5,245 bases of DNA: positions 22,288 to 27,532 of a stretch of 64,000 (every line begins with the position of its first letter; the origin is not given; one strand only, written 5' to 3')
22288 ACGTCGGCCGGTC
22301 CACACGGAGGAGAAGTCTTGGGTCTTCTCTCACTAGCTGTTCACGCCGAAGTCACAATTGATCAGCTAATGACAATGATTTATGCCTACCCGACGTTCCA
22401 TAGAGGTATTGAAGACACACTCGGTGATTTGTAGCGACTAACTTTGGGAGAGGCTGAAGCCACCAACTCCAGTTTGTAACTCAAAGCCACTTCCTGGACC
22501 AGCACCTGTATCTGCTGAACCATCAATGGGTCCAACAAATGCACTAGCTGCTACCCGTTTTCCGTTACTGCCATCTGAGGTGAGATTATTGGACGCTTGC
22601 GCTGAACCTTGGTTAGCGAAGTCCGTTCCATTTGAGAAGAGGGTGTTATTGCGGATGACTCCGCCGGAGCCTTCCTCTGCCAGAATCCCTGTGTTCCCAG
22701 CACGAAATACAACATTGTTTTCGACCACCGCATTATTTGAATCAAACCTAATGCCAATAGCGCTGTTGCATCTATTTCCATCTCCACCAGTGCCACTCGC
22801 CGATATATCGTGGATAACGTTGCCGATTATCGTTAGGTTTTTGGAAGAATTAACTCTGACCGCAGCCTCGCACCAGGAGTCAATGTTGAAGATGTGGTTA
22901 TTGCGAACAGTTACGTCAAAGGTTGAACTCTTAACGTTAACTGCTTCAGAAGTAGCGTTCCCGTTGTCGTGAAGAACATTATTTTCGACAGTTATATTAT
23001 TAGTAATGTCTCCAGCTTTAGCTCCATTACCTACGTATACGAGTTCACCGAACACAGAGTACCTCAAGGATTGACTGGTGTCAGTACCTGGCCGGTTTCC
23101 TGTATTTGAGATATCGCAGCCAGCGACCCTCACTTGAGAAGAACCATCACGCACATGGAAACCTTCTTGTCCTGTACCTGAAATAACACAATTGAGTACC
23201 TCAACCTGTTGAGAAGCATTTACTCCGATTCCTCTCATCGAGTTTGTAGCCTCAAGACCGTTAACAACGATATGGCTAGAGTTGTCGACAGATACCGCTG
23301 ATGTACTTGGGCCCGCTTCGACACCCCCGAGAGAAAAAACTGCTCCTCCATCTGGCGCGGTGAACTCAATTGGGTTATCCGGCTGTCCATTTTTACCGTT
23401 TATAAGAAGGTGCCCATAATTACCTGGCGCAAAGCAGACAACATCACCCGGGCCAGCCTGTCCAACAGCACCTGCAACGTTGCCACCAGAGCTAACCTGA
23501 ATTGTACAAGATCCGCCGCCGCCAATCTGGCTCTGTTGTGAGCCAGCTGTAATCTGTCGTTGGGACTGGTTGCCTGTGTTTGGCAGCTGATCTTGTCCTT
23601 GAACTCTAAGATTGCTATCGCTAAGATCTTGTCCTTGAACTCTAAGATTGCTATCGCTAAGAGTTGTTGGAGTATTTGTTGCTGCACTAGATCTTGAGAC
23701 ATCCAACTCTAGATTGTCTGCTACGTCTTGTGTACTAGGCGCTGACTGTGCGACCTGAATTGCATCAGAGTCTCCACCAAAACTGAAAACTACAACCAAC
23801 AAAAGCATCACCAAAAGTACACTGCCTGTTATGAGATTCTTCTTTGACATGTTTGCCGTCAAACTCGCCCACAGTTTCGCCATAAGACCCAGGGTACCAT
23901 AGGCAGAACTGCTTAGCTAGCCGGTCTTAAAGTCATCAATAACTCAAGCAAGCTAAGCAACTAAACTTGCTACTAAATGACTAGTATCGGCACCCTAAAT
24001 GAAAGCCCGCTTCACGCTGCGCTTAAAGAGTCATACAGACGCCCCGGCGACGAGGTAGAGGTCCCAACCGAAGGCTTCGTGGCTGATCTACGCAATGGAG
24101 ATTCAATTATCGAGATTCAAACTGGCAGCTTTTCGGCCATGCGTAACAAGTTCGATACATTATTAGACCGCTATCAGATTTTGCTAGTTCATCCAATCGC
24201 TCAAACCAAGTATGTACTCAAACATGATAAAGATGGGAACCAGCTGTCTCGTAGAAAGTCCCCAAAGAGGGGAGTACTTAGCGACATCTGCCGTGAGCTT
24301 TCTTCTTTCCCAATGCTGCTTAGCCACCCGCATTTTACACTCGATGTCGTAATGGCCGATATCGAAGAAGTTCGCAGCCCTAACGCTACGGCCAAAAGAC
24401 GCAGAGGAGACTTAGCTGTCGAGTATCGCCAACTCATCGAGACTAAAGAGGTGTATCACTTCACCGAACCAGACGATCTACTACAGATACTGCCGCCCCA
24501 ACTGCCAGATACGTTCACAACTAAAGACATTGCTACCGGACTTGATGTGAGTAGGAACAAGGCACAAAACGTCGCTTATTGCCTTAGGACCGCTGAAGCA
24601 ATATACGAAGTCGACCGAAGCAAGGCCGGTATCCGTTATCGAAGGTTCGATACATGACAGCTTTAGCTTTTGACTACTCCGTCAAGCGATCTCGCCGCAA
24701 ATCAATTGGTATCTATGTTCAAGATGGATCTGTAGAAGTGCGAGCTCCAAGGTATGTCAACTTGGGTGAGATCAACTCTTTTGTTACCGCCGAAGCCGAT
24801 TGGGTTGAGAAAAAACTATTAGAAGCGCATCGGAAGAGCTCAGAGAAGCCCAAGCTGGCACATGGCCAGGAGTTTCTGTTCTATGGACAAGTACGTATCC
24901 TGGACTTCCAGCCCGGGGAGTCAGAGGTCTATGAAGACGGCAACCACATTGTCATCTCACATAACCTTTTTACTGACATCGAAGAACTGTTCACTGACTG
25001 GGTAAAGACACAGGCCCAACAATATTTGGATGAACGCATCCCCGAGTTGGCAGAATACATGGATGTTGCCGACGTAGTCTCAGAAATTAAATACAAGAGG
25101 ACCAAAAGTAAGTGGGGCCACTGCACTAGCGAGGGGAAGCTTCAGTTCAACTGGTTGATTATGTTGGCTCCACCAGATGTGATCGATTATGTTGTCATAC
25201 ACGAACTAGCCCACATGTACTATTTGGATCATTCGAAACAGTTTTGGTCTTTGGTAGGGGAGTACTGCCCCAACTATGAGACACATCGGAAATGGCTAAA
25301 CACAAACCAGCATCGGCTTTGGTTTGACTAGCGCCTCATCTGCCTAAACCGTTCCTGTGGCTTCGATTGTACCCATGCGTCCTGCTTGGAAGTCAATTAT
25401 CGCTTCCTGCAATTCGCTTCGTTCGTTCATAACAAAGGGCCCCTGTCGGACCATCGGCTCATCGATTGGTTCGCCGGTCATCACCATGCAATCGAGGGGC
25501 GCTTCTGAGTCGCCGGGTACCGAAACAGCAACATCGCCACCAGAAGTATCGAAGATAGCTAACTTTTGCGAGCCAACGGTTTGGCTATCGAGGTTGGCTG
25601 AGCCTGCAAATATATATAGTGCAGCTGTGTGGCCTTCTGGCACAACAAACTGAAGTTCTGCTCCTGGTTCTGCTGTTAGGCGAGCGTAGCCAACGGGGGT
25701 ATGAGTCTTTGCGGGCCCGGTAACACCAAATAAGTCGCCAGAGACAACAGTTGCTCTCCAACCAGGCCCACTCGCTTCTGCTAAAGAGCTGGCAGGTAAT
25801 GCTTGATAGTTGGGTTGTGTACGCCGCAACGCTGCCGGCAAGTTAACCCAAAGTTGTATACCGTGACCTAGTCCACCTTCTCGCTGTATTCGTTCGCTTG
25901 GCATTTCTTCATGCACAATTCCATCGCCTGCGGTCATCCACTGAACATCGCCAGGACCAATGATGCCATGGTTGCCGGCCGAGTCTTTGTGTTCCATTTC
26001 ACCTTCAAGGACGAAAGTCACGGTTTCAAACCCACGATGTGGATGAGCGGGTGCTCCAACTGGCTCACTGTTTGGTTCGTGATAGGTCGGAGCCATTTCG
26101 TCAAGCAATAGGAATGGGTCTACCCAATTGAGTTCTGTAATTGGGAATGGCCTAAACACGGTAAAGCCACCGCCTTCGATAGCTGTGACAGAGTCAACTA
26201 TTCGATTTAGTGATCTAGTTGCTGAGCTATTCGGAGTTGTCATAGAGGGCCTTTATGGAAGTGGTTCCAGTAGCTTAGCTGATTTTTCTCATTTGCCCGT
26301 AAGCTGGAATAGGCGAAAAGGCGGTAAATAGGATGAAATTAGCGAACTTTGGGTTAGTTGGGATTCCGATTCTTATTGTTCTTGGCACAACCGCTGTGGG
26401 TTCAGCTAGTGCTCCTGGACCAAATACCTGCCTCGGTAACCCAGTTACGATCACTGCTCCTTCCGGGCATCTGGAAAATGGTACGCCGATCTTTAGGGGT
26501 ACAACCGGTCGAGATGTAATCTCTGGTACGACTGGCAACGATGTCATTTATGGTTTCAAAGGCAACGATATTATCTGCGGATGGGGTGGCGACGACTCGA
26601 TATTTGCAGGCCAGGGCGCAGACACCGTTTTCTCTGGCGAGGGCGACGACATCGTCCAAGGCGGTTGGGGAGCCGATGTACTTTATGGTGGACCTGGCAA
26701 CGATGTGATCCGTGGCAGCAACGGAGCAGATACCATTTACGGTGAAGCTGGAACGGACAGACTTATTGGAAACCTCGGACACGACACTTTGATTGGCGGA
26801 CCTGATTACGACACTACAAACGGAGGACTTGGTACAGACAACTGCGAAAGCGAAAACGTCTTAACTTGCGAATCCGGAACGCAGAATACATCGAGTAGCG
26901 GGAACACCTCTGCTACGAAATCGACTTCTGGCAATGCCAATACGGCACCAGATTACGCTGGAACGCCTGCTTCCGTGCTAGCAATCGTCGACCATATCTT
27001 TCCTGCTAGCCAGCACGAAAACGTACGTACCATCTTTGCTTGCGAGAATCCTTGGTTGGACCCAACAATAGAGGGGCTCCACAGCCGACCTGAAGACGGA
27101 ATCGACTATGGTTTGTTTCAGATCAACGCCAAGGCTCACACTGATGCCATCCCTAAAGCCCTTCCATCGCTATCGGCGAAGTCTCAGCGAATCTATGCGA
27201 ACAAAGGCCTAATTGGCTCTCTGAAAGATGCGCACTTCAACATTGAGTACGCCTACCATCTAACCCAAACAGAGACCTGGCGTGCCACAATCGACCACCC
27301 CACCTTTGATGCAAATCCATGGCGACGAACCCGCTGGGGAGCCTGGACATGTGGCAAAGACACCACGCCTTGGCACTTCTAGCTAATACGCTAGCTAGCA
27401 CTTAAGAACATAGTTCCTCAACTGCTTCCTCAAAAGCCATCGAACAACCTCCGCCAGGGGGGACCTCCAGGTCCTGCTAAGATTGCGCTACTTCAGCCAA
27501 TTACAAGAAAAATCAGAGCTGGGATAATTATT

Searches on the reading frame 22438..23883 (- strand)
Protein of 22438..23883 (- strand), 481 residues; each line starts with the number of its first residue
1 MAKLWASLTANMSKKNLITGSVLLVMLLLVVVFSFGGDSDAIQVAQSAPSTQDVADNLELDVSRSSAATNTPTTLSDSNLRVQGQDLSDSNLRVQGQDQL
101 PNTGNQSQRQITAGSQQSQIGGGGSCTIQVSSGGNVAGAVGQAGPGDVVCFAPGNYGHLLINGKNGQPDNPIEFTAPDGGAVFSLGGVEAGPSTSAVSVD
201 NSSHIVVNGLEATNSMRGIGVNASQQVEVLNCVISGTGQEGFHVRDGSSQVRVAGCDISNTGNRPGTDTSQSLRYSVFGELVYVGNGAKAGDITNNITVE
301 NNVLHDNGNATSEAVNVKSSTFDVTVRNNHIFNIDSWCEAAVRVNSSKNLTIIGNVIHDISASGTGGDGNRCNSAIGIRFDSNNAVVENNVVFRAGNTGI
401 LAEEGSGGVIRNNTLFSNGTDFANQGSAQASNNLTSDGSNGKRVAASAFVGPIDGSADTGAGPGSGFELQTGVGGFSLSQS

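Call 68: find_encoding_contigs(protein=window:22438-23883:-, flank=10000, max_places=1)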
Protein window:22438-23883:- (481 aa): no gene with exactly this product is on record in the collection.

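Call 70: search_protein_families(library=pfam, proteins=[window:22438-23883:-], max_evalue=0.0001)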
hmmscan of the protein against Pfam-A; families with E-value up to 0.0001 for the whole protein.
window:22438-23883:- (481 aa): 2 families
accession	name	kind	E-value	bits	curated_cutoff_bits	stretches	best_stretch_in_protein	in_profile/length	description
PF13229.12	Beta_helix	-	2.3e-14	53.7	25.9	2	194-357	23-158/158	Right handed beta helix region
PF05048.19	NosD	-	2.7e-07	30.7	23.6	0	294-444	68-196/212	Periplasmic copper-binding protein (NosD)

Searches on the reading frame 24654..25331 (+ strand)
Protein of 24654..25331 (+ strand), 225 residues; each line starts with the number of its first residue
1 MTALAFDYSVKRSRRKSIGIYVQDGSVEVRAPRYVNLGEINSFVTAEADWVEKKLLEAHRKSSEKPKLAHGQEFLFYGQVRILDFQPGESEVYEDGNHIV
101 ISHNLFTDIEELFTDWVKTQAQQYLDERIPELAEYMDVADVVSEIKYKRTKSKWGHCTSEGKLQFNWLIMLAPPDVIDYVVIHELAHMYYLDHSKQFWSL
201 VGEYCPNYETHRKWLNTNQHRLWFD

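Call 70: search_protein_families(library=pfam, proteins=[window:24654-25331:+], max_evalue=0.0001)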
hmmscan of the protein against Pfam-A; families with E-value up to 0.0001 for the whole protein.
window:24654-25331:+ (225 aa): 1 family
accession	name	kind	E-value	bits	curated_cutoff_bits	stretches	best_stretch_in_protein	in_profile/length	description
PF01863.23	YgjP-like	-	3.9e-52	177.7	26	1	16-217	1-206/207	YgjP-like, metallopeptidase domain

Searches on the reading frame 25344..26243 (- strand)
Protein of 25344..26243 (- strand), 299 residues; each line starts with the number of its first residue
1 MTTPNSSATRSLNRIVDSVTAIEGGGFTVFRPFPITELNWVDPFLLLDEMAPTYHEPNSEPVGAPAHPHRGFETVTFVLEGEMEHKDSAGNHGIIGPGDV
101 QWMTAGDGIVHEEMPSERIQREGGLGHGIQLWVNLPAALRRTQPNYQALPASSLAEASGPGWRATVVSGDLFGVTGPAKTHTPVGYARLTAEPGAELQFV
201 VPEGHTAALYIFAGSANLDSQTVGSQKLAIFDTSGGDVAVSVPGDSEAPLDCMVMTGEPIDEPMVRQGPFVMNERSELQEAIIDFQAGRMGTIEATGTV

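Call 71: search_protein_families(library=pfam, proteins=[window:25344-26243:-], max_evalue=0.0001)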
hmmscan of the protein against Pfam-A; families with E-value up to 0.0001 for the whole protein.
window:25344-26243:- (299 aa): 2 families
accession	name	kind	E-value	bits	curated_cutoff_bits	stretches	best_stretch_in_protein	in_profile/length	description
PF02678.22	Pirin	-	5.5e-34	116.9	26.1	1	32-133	7-108/108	Pirin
PF05726.19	Pirin_C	-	8.2e-26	90.8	27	1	186-291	1-103/103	Pirin C-terminal cupin domain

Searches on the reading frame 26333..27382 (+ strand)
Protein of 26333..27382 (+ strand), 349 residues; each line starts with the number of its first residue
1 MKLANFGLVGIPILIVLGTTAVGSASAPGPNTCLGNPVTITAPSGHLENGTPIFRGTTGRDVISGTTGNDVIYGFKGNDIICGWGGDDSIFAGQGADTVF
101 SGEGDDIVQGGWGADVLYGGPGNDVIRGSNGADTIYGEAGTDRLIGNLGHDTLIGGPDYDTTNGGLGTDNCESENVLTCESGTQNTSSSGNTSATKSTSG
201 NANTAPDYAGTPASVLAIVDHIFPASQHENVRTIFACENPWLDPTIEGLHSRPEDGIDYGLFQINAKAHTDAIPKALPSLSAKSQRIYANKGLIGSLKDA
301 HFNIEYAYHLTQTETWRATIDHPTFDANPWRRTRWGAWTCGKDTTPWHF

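Call 71: search_protein_families(library=pfam, proteins=[window:26333-27382:+], max_evalue=0.0001)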
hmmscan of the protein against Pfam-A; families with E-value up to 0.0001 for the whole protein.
window:26333-27382:+ (349 aa): 1 family
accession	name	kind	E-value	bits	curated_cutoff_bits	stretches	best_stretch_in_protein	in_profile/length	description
PF00353.25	HemolysinCabind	-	1.9e-39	133.6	23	4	118-153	1-36/36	RTX calcium-binding nonapeptide repeat (4 copies)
